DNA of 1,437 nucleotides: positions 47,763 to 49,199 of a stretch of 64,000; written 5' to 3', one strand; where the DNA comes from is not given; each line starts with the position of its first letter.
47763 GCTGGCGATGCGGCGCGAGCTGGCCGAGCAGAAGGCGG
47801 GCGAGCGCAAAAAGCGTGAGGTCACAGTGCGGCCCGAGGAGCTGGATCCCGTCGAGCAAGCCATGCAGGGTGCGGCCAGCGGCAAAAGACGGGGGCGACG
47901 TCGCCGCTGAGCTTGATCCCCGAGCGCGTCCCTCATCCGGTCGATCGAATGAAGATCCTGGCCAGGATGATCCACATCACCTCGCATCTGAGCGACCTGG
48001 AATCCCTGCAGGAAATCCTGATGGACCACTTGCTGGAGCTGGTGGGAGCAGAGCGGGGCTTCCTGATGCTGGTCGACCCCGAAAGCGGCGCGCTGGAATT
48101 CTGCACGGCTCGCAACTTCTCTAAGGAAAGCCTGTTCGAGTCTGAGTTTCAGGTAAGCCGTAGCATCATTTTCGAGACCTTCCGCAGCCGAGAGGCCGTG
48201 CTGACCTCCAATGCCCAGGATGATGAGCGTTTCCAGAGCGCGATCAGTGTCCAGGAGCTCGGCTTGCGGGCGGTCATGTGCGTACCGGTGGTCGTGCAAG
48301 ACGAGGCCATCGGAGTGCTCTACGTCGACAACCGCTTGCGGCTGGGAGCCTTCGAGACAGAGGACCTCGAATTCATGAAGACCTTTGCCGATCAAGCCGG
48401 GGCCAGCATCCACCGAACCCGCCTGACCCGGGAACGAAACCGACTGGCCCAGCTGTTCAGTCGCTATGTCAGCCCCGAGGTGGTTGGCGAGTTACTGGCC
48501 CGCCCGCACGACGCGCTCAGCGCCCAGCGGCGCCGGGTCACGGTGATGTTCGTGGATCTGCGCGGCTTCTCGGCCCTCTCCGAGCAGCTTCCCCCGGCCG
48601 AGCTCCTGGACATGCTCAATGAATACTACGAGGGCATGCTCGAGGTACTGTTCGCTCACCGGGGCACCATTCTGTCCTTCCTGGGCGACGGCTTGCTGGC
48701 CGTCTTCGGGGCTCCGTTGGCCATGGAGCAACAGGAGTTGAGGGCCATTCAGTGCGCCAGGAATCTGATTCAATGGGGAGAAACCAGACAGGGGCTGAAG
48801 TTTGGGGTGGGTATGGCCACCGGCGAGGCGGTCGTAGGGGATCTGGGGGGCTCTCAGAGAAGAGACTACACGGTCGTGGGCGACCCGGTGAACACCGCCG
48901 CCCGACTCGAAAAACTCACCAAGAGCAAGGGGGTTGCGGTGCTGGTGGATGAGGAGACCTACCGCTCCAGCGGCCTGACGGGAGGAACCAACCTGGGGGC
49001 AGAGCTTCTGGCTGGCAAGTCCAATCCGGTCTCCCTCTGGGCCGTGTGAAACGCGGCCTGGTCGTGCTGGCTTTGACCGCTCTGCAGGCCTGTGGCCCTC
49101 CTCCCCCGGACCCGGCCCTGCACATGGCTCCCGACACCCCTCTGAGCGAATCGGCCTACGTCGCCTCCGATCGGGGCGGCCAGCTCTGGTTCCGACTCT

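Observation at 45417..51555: secD-secF are translationally coupled to a GAF-adenylate cyclase, a Ser/Thr kinase and a stand-alone GspF/PilC-like platform protein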

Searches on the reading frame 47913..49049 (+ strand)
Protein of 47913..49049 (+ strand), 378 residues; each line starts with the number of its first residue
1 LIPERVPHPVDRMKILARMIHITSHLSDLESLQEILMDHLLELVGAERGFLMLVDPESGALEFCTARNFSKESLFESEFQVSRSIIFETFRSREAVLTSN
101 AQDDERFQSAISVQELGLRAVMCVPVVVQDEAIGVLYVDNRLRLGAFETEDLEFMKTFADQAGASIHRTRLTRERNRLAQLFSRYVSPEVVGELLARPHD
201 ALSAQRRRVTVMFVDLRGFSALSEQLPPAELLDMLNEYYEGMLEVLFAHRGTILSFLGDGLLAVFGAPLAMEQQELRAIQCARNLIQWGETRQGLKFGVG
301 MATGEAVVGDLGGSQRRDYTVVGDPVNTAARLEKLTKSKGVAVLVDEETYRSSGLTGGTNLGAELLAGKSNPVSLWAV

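Call 9: search_protein_families(library=pfam, proteins=[window:47913-49049:+], max_evalue=0.01)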
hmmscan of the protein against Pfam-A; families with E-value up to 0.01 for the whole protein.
window:47913-49049:+ (378 aa): 4 families
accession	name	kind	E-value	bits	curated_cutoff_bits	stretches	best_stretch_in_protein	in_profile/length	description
PF01590.32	GAF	-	1.5e-19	71.3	22.4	1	28-166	1-133/133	GAF domain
PF13185.12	GAF_2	-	8e-18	65.4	28.6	1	28-166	3-135/136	GAF domain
PF00211.25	Guanylate_cyc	-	1.1e-16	61.4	21.9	1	206-351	6-153/183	Adenylate and Guanylate cyclase catalytic domain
PF13492.12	GAF_3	-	1.5e-12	48.5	27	1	29-167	2-128/129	GAF domain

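Call 10: search_protein_families(library=ncbifam, proteins=[window:47913-49049:+], max_evalue=0.01)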
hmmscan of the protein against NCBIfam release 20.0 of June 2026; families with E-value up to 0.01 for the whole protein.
window:47913-49049:+ (378 aa): 6 families
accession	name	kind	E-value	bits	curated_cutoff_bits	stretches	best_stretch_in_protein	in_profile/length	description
TIGR01817.1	nifA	equivalog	2.7e-10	39.6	528.85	1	18-176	9-167/534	nif-specific transcriptional activator NifA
NF038230.1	Regu_Geo_Pelo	equivalog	1.7e-07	29.5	1200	1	29-180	19-172/935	GPMC system transcriptional regulator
NF008283.0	PRK11061.1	equivalog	1.4e-06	26.9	583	1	23-173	12-161/748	phosphoenolpyruvate--protein phosphotransferase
TIGR02916.1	PEP_his_kin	equivalog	0.00042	19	300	1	21-174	309-465/679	XrtA/PEP-CTERM system histidine kinase PrsK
NF058673.1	LipAdnlyCyLipJMY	equivalog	0.0011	17.8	800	1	200-343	287-414/449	bifunctional lipase/adenylate cyclase LipJ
NF010411.0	PRK13837.1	equivalog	0.0047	15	647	1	28-181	293-440/828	two-component system VirA-like sensor kinase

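Call 28: find_homologous_proteins(query=window:47949-49046:+)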
Query window:47949-49046:+ (366 aa): 463 proteins with E <= 0.001 among 8000 candidates; the best 120 are listed.
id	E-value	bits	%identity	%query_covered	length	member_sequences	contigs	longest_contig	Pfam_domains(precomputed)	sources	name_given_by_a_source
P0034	1.1e-231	786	99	100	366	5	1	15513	PF13185.13,PF01590.33,PF13492.13,PF00211.26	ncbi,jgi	jgi:adenylate cyclase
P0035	9.6e-221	750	96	98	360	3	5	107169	PF13185.13,PF01590.33,PF13492.13,PF00211.26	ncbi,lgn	-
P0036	1.7e-205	700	87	100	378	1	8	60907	PF13185.13,PF01590.33,PF13492.13,PF00211.26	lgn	-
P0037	1.3e-201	687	85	100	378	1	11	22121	PF13185.13,PF01590.33,PF13492.13,PF00211.26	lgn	-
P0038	1.6e-197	673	85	100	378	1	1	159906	PF13185.13,PF01590.33,PF13492.13,PF00211.26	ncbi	-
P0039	1.5e-173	595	75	100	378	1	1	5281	PF13185.13,PF01590.33,PF13492.13,PF00211.26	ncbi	ncbi:MAG: adenylate/guanylate cyclase domain-containing protein [Candidatus Eremiobacterota bacteriu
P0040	3.5e-151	521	66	100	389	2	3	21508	PF13185.13,PF01590.33,PF13492.13,PF00211.26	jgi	-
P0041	2.8e-146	505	63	100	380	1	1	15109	PF13185.13,PF01590.33,PF13492.13,PF00211.26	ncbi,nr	ncbi:MAG: GAF domain-containing protein [Armatimonadetes bacterium]|nr:GAF domain-containing protein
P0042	2.9e-144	498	64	100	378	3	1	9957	PF13185.13,PF01590.33,PF13492.13,PF00211.26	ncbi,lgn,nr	ncbi:MAG: GAF domain-containing protein [Candidatus Eremiobacteraeota bacterium]|nr:GAF domain-conta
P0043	7.3e-143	494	63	100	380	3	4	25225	PF13185.13,PF01590.33,PF13492.13,PF00211.26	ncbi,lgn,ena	-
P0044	9.3e-143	493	62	100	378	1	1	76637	PF13185.13,PF01590.33,PF13492.13,PF00211.26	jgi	jgi:adenylate cyclase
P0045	1.2e-141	490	64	100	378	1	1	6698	PF13185.13,PF01590.33,PF13492.13,PF00211.26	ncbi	-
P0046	6.7e-138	477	60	100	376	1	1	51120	PF13185.13,PF01590.33,PF13492.13,PF00211.26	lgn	-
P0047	1.8e-137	476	61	100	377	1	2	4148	PF13185.13,PF01590.33,PF13492.13,PF00211.26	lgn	-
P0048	4.9e-136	471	57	100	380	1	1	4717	PF13185.13,PF01590.33,PF13492.13,PF00211.26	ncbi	-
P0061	1.0e-132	460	59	100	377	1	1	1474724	PF13185.13,PF01590.33,PF13492.13,PF00211.26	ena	-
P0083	5.0e-129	448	58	100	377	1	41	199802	PF13185.13,PF01590.33,PF13492.13,PF00211.26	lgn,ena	-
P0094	6.5e-124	432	56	99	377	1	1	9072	PF13185.13,PF01590.33,PF13492.13,PF00211.26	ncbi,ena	-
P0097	3.4e-117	409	55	100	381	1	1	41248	PF13185.13,PF01590.33,PF13492.13,PF00211.26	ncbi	-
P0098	2.7e-111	390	52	99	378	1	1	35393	PF13185.13,PF01590.33,PF13492.13,PF00211.26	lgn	-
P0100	3.0e-92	327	44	99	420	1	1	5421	PF13185.13,PF01590.33,PF13492.13,PF00211.26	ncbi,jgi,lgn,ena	jgi:adenylate cyclase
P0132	8.8e-55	204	35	100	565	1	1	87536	PF13185.13,PF00498.32,PF01590.33,PF16697.11,PF00211.26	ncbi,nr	ncbi:MAG: FHA domain-containing protein [Desulfobacterota bacterium]|nr:FHA domain-containing protei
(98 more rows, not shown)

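Call 29: find_encoding_contigs(protein=P0040, flank=8000, max_places=1)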
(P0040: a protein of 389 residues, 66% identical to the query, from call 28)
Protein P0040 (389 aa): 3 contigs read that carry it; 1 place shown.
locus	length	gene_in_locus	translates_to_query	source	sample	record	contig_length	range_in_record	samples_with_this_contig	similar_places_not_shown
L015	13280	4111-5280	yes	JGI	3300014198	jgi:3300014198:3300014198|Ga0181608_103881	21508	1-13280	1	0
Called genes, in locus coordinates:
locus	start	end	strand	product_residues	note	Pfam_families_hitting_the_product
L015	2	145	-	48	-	?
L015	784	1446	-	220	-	PF00550:PP-binding, PF00155:Aminotran_1_2 (faint)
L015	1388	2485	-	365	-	PF00501:AMP-binding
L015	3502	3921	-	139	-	PF00155:Aminotran_1_2 (weak)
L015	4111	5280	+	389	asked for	PF01590:GAF, PF13185:GAF_2, PF13492:GAF_3, PF00211:Guanylate_cyc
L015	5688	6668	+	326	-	PF00482:T2SSF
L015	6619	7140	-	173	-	PF07719:TPR_2 (faint), PF13428:TPR_14 (faint), PF13432:TPR_16 (faint), PF14559:TPR_19 (weak)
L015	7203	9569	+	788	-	PF00069:Pkinase, PF03109:ABC1 (faint), PF07714:PK_Tyr_Ser-Thr, PF13191:AAA_16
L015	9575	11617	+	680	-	PF11412:DsbD_N, PF02683:DsbD_TM, PF13899:Thioredoxin_7, PF13098:Thioredoxin_2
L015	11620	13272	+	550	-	PF00171:Aldedh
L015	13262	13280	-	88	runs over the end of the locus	-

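Call 30: find_encoding_contigs(protein=P0044, flank=8000, max_places=1)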
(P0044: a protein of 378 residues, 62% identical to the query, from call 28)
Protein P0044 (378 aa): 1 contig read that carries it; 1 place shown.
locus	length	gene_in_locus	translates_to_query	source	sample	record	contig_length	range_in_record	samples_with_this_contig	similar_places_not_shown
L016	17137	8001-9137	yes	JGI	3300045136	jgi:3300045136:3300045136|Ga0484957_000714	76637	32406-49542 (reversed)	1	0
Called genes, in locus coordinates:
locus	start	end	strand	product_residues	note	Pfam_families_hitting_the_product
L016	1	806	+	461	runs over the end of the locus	PF07549:Sec_GG, PF02355:SecD_SecF_C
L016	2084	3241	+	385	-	PF02321:OEP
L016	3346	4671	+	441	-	PF25917:BSH_RND, PF25919:BSH_CusB, PF25973:BSH_CzcB, PF02321:OEP (weak), PF25954:Beta-barrel_RND_2, PF25967:RND-MFP_C (weak), PF25975:CzcB_C, PF25989:YknX_C (weak)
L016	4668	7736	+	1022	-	PF00873:ACR_tran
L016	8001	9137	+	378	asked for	PF01590:GAF, PF13185:GAF_2, PF13492:GAF_3, PF00211:Guanylate_cyc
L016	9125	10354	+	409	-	PF01636:APH (faint), PF00069:Pkinase, PF07714:PK_Tyr_Ser-Thr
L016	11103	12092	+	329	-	PF00482:T2SSF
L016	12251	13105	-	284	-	-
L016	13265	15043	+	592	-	PF00664:ABC_membrane, PF00005:ABC_tran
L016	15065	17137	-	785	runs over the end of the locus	PF02878:PGM_PMM_I (faint)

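Call 31: find_encoding_contigs(protein=P0061, flank=8000, max_places=1)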
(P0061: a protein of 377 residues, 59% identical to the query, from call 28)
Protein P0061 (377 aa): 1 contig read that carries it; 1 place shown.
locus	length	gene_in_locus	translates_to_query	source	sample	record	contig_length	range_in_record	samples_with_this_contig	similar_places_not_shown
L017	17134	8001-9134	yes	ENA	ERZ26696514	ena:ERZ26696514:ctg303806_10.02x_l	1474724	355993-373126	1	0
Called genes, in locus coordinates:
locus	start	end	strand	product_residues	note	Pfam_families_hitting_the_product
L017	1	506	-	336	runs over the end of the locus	PF02445:NadA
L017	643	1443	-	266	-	PF19368:WHD_AraR, PF21906:WHD_NrtR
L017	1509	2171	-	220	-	PF08305:NPCBM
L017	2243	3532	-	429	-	PF07719:TPR_2 (faint)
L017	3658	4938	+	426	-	PF21760:SecD_1st, PF22599:SecDF_P1_head, PF02355:SecD_SecF_C, PF03176:MMPL (weak)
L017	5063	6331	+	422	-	PF21760:SecD_1st, PF22599:SecDF_P1_head, PF02355:SecD_SecF_C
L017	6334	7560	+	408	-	PF07549:Sec_GG (weak), PF02355:SecD_SecF_C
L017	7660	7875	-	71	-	-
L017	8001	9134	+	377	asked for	PF01590:GAF, PF13185:GAF_2, PF13492:GAF_3, PF00211:Guanylate_cyc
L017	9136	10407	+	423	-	PF28597:T2SSF_N, PF00482:T2SSF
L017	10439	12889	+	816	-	PF00069:Pkinase, PF07714:PK_Tyr_Ser-Thr (weak), PF13191:AAA_16, PF13401:AAA_22 (weak)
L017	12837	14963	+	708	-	PF11412:DsbD_N, PF02683:DsbD_TM, PF00085:Thioredoxin (faint), PF13899:Thioredoxin_7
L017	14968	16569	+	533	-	PF00171:Aldedh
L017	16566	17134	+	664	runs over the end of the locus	PF05226:CHASE2, PF00211:Guanylate_cyc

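Call 32: find_encoding_contigs(protein=P0098, flank=8000, max_places=1)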
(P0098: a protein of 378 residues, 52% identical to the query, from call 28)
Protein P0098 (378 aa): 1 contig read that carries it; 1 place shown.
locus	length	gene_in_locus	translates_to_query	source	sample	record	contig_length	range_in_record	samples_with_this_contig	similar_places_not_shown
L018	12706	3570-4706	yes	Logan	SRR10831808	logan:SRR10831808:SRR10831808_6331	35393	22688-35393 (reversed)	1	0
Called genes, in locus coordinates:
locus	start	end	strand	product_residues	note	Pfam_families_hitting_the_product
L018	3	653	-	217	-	?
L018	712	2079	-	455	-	PF00171:Aldedh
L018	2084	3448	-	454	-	PF00120:Gln-synt_C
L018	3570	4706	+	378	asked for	PF01590:GAF, PF13185:GAF_2, PF13492:GAF_3, PF00211:Guanylate_cyc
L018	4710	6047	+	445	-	PF28597:T2SSF_N, PF00482:T2SSF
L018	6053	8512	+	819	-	PF00069:Pkinase, PF13191:AAA_16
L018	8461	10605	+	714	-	PF11412:DsbD_N, PF02683:DsbD_TM, PF13899:Thioredoxin_7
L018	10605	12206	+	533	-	PF00171:Aldedh (weak)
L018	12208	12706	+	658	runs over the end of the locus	PF05226:CHASE2, PF00211:Guanylate_cyc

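Call 33: find_encoding_contigs(protein=P0097, flank=8000, max_places=1)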
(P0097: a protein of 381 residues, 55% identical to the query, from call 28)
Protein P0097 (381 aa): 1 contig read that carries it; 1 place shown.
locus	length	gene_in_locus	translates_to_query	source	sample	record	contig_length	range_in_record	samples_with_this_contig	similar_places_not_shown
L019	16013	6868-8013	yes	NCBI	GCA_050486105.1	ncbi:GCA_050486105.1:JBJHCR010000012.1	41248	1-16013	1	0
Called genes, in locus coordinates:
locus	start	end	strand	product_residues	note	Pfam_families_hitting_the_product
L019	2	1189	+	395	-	?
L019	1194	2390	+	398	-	PF07549:Sec_GG (weak), PF02355:SecD_SecF_C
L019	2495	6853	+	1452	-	PF13191:AAA_16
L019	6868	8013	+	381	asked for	PF01590:GAF, PF13185:GAF_2, PF13492:GAF_3, PF00211:Guanylate_cyc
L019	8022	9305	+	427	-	PF28597:T2SSF_N, PF00482:T2SSF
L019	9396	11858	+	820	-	PF00069:Pkinase, PF13191:AAA_16, PF13401:AAA_22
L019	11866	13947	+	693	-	PF11412:DsbD_N, PF02683:DsbD_TM, PF13899:Thioredoxin_7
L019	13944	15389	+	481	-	-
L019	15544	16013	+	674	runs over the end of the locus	PF05226:CHASE2, PF00211:Guanylate_cyc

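Call 34: find_encoding_contigs(protein=P0100, flank=8000, max_places=1)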
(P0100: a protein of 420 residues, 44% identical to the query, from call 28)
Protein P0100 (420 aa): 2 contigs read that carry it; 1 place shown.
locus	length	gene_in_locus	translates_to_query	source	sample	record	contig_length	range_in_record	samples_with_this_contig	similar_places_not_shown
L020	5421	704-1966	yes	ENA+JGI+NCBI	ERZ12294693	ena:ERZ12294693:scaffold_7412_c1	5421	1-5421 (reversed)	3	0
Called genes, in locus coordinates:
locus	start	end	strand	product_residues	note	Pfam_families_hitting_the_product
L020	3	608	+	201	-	?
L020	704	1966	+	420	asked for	PF13185:GAF_2, PF01590:GAF, PF13492:GAF_3, PF00211:Guanylate_cyc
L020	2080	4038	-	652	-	-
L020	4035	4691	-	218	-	-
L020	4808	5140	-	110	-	-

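Call 37: search_solved_structures(query=window:47949-49046:+, show_alignments=3, max_evalue=0.00001)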
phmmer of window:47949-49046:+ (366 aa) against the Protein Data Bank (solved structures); distinct sequences matched with E-value up to 0.00001: 39.
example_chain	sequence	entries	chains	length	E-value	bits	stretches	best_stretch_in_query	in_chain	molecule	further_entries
6fht_A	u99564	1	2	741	4.6e-31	111.4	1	160-364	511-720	Bacteriophytochrome,Adenylate cyclase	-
2w01_A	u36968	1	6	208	5.1e-28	101.4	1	186-364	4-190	ADENYLATE CYCLASE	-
3r5g_A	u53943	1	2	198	1.6e-21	80.1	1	190-363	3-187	CyaB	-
5x4t_A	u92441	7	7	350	5.7e-21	78.2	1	168-363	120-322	Photoactivated adenylyl cyclase | Family 3 adenylate cyclase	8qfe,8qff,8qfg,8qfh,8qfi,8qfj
9f1z_A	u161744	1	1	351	5.7e-21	78.2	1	168-363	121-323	Family 3 adenylate cyclase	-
5x4u_A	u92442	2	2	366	6.3e-21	78.1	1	168-363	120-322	Photoactivated adenylyl cyclase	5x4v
4yus_A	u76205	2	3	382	7e-21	77.9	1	168-363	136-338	Family 3 adenylate cyclase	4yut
9f1w_A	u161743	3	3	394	7.4e-21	77.9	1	168-363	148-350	Family 3 adenylate cyclase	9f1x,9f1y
1wc0_A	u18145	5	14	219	1.2e-19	73.9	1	192-331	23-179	ADENYLATE CYCLASE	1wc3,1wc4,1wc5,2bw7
1wc1_A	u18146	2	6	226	1.4e-19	73.7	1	192-331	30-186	ADENYLATE CYCLASE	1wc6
4cm2_A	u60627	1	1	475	6.2e-17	65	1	137-343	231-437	ADENYLATE CYCLASE TYPE 10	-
5mbg_A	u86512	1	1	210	6.6e-17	64.9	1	198-364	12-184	Beta subunit of photoactivated adenylyl cyclase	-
4oya_A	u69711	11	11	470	9.2e-17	64.4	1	137-343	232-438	Adenylate cyclase type 10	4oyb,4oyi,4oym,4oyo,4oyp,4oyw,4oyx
4clf_A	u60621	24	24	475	9.6e-17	64.3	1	137-343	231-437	ADENYLATE CYCLASE TYPE 10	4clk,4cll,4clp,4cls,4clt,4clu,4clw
4cm0_A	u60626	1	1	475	1.2e-16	64.1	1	137-343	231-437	SOLUBLE ADENYLYL CYCLASE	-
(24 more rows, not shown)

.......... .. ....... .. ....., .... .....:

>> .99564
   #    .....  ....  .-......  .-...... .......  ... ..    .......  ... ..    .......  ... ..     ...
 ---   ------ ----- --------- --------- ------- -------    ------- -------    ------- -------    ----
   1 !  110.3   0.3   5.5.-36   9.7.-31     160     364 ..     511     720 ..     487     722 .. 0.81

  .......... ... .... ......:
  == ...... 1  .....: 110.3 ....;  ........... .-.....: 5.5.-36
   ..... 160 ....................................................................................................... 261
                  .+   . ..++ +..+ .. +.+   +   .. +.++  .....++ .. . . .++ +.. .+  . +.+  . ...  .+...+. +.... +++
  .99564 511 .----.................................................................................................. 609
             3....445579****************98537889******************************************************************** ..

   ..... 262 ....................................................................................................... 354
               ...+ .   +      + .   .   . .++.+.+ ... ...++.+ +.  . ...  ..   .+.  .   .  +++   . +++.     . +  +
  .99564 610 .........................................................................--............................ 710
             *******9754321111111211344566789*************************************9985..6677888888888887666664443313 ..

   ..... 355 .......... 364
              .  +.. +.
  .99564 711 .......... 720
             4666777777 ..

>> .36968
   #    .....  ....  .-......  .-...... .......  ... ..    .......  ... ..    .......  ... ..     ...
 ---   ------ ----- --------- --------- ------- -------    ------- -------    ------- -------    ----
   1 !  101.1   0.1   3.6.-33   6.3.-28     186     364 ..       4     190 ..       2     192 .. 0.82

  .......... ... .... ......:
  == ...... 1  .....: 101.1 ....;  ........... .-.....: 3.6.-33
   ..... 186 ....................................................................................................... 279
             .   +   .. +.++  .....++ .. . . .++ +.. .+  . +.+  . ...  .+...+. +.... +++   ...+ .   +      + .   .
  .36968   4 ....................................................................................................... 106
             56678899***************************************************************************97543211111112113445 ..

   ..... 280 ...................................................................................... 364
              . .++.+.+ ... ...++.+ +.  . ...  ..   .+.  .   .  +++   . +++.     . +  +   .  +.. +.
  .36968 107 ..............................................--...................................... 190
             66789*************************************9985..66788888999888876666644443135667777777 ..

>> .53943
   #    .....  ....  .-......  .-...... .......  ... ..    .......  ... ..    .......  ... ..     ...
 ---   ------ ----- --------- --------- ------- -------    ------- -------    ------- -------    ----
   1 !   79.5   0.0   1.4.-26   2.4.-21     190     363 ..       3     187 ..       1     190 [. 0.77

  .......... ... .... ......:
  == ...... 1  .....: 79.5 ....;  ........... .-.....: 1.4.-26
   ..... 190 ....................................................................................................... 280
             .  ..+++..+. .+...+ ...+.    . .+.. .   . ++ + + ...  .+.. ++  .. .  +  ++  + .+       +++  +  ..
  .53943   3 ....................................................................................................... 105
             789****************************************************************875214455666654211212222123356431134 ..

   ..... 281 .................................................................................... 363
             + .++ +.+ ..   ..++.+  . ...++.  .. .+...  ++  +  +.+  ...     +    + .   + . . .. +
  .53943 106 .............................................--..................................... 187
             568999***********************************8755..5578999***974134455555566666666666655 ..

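Call 65: list_cluster_members(proteins=[P0097, P0094, P0048, P0045, P0043, P0038, P0100])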
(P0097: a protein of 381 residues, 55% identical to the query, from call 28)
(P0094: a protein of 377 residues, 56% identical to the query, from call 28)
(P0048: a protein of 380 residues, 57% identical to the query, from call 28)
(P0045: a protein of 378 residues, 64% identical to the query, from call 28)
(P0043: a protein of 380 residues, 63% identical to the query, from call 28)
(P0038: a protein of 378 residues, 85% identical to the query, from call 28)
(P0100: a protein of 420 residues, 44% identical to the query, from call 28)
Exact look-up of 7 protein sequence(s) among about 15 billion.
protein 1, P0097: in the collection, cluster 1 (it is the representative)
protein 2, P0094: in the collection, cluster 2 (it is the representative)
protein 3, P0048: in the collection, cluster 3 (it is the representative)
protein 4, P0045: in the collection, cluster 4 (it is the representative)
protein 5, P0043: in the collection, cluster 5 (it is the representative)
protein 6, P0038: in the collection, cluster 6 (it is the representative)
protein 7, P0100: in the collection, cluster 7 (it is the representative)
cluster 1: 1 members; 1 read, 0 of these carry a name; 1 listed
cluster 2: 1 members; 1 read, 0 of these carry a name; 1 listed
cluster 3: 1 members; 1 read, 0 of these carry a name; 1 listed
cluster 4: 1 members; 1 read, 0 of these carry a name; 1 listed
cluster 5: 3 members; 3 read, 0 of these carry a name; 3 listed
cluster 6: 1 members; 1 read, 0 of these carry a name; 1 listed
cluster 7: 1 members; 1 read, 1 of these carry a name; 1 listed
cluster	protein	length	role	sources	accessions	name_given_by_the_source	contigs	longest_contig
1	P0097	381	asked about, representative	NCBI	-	-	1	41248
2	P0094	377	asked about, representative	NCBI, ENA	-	-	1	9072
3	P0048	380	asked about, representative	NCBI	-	-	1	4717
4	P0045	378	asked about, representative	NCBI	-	-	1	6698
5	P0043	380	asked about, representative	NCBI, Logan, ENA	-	-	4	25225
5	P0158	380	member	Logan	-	-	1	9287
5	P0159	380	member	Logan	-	-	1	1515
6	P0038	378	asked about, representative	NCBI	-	-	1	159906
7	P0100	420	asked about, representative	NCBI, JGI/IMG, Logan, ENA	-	adenylate cyclase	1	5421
